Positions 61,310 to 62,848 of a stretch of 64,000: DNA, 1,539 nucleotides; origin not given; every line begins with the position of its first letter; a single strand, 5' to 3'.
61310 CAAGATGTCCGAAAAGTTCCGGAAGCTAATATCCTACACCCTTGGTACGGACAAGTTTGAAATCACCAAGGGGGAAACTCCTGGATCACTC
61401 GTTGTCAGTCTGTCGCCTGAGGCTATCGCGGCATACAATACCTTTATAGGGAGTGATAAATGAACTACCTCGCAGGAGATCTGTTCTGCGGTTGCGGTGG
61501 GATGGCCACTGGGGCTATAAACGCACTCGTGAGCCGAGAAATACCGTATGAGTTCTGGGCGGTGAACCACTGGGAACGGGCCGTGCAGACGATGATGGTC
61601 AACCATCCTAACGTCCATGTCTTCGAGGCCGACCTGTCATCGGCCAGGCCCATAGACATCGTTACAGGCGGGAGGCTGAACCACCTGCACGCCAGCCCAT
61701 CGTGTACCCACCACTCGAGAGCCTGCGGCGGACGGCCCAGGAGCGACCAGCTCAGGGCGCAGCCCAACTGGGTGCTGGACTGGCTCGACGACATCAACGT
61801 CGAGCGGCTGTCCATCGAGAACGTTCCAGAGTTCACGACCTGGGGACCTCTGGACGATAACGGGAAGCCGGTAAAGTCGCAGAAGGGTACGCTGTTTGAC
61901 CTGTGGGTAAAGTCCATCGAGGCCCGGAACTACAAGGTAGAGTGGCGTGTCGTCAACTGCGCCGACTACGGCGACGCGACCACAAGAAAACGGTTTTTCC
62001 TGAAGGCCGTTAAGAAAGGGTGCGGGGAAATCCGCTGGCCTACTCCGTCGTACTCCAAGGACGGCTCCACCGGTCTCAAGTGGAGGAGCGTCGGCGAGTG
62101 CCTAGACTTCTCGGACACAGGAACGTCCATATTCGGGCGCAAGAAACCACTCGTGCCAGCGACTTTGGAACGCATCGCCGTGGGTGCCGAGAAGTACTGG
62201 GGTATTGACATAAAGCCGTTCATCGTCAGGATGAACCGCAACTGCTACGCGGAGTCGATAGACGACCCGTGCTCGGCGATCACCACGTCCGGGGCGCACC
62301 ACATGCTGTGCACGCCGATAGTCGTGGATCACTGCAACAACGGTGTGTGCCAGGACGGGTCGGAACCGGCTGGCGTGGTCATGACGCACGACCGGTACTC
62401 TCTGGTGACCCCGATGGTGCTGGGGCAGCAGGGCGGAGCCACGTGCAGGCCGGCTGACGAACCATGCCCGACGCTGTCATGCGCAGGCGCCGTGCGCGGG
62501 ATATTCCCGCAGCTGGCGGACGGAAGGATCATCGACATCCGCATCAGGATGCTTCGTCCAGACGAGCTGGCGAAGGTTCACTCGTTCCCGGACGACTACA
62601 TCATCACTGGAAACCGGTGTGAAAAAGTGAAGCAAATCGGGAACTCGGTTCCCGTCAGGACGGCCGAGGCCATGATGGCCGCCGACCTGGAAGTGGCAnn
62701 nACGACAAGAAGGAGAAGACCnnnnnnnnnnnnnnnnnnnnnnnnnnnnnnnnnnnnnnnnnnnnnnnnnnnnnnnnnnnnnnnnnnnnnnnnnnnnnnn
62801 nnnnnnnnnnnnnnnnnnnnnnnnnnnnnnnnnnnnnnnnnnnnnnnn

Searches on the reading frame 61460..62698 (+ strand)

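Call 14: search_protein_families(library=phrogs, proteins=[window:61460-62698:+], max_evalue=0.001)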
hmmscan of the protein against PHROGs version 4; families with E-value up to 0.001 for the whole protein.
window:61460-62698:+ (413 aa): 8 families
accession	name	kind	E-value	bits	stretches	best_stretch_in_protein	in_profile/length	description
phrog_116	-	other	2e-59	202.7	1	2-406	207-486/779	DNA methyltransferase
phrog_363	-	other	1.2e-17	65.1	1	3-185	54-215/327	DNA methyltransferase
phrog_5999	-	other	1.7e-17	64.4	1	6-96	6-91/109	DNA methyltransferase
phrog_29443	-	unknown function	6.3e-15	56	1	6-157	6-154/273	-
phrog_23072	-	other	2.4e-12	48.1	1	356-411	327-389/400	DNA methyltransferase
phrog_13621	-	unknown function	7.9e-12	46.1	1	357-410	49-109/121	-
phrog_16528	-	other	4.1e-06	27.5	1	268-405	86-213/236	DNA methyltransferase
phrog_23910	-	unknown function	0.00013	23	1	363-405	43-90/99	-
